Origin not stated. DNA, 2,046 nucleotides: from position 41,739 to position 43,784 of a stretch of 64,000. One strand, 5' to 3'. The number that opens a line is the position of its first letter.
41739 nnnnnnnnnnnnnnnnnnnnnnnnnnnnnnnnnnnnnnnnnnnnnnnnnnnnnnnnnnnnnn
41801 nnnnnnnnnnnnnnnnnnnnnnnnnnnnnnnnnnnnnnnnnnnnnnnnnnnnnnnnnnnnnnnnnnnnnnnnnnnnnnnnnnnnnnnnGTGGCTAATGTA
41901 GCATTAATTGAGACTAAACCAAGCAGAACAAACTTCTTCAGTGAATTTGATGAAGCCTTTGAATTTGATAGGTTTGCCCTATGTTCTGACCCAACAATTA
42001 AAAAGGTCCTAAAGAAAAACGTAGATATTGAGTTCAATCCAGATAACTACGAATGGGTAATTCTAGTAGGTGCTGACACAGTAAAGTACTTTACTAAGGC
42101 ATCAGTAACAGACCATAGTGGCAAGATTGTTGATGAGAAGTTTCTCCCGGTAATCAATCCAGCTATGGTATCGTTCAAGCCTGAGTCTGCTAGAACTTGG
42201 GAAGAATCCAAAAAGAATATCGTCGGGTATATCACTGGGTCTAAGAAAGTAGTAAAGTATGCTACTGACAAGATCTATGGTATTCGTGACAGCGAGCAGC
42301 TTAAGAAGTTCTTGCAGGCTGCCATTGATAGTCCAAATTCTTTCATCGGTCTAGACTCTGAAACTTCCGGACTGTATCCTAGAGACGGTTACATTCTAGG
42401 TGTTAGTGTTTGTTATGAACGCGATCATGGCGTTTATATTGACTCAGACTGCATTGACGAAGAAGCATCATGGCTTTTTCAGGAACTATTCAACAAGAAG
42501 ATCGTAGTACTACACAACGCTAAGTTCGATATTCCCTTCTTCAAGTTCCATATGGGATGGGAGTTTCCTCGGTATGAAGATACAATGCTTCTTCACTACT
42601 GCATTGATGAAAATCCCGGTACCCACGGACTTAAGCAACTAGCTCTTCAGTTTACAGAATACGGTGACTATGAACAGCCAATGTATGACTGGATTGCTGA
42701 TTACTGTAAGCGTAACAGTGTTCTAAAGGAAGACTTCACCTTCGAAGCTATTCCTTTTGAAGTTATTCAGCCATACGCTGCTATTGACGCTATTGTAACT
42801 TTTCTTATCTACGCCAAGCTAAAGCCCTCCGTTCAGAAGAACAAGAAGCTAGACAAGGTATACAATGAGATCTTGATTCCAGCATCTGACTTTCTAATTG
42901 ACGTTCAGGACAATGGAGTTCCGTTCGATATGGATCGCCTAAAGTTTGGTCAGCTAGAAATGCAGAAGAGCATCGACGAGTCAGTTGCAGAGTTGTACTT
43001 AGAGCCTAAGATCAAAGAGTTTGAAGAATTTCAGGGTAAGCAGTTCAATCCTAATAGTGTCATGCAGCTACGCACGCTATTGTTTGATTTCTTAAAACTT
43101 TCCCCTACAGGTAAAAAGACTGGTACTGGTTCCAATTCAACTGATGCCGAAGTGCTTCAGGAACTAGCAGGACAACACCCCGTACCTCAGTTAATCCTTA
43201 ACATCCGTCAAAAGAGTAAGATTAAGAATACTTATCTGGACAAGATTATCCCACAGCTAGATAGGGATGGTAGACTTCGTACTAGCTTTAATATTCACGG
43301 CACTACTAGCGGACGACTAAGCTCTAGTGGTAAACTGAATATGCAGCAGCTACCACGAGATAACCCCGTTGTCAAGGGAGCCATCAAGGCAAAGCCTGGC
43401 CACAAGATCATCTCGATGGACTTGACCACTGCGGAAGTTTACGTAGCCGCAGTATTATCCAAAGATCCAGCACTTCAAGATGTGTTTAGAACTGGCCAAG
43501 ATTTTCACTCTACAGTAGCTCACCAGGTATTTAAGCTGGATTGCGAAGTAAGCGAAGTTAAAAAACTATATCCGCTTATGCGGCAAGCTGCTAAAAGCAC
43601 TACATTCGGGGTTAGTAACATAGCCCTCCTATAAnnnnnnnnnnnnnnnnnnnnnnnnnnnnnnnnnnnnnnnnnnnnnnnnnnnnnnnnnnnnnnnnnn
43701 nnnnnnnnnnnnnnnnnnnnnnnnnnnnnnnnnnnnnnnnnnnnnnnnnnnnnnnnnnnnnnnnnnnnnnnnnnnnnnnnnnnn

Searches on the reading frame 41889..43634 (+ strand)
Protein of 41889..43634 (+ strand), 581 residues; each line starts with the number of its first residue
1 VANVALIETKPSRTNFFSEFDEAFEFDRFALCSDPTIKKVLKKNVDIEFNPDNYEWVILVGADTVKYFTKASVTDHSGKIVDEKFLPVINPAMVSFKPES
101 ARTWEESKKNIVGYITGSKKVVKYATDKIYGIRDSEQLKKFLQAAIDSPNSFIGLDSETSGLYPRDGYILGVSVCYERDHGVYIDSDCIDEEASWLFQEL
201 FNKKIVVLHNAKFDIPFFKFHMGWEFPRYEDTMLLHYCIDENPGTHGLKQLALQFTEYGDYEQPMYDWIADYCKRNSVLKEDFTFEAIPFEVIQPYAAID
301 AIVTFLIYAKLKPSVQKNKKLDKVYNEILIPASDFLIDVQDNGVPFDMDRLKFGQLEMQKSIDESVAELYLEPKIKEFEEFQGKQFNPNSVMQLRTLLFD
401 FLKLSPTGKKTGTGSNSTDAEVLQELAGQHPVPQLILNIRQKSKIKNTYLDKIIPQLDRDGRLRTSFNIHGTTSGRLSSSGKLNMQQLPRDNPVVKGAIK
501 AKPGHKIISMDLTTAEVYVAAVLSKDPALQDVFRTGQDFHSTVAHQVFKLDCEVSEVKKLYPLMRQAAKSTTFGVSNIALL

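Call 63: search_protein_families(library=pfam, proteins=[window:41889-43634:+], max_evalue=0.01)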
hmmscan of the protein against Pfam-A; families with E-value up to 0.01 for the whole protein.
window:41889-43634:+ (581 aa): 3 families
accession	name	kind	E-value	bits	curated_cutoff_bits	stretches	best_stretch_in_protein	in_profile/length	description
PF00476.26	DNA_pol_A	-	5.5e-44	151.1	34.3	1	376-575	20-217/381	DNA polymerase family A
PF01612.26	DNA_pol_A_exo1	-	5.1e-21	75.7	23.6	1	132-315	4-172/173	3'-5' exonuclease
PF13482.12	RNase_H_2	-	0.00052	20.4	22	1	155-255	3-113/165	RNase_H superfamily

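Call 87: search_dna_similar(query=window:41889-43634:+, collection=phages, mode=protein, max_rows=12)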
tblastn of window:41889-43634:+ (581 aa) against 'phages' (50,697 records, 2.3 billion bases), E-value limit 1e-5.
Records with a match: 3161; places in all: 3163; records where one place covers at least 80% of the query: 1048.
Best place of each record, by identity: <60% 3161.
By first word of the organism name: Vibrio 555; Mycobacterium 523; Salmonella 330; Microbacterium 212; Escherichia 198; Arthrobacter 194; Bacillus 150; Klebsiella 109; Pseudomonas 102; Gordonia 81; and 78 more.
By host as written in the record: - 544; Mycobacterium smegmatis mc2 155 386; Arthrobacter sp. ATCC 21022 115; Microbacterium foliorum NRRL B-24224 SEA 98; Microbacterium foliorum NRRL B-24224 83; Mycobacterium smegmatis mc#155 70; Escherichia coli 66; Salmonella enterica subsp. enterica serovar Enteritidis PT1 53; and 539 more.
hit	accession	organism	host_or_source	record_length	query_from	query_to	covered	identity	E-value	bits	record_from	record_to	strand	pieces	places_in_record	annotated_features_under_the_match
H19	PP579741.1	Enterobacter phage KKP_3711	Enterobacter sp. KKP_3684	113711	31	575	94%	46.8%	5e-149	480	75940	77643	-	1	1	DNA polymerase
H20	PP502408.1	Proteus phage vB_PMC-PL1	Proteus mirabilis B2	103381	4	575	98%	44.0%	1e-145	470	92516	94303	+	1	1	DNA polymerase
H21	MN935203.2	Proteus phage VTCCBPA139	Proteus mirabilis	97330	4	576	99%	43.7%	5e-146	472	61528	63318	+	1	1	DNA polymerase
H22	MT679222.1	Proteus phage 2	Proteus mirabilis 3b10_21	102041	4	575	98%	43.8%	8e-146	471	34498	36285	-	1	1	DNA polymerase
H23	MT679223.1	Proteus phage 1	Proteus mirabilis H10.20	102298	4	575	98%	43.8%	8e-146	471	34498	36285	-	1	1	DNA polymerase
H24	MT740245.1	Proteus phage M4H10_20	Proteus mirabilis H10_20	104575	4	575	98%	43.8%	8e-146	471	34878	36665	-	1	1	DNA polymerase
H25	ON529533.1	Proteus phage RP7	Proteus vulgaris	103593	4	575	98%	43.6%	4e-145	469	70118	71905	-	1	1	DNA polymerase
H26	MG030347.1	Proteus phage PM135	Proteus mirabilis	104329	4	576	99%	43.4%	2e-144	467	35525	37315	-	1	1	DNA polymerase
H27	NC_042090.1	Proteus phage PM135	Proteus mirabilis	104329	4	576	99%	43.4%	2e-144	467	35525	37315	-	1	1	DNA polymerase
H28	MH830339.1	Proteus phage Stubb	Proteus mirabilis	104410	4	575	98%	43.5%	1e-144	467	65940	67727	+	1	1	DNA polymerase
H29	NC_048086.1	Proteus phage Stubb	Proteus mirabilis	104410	4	575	98%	43.5%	1e-144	467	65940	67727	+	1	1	DNA polymerase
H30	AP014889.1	Vibrio phage VCPH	Vibrio harveyi AB 490822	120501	1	575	99%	43.2%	2e-133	435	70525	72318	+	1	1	DNA polymerase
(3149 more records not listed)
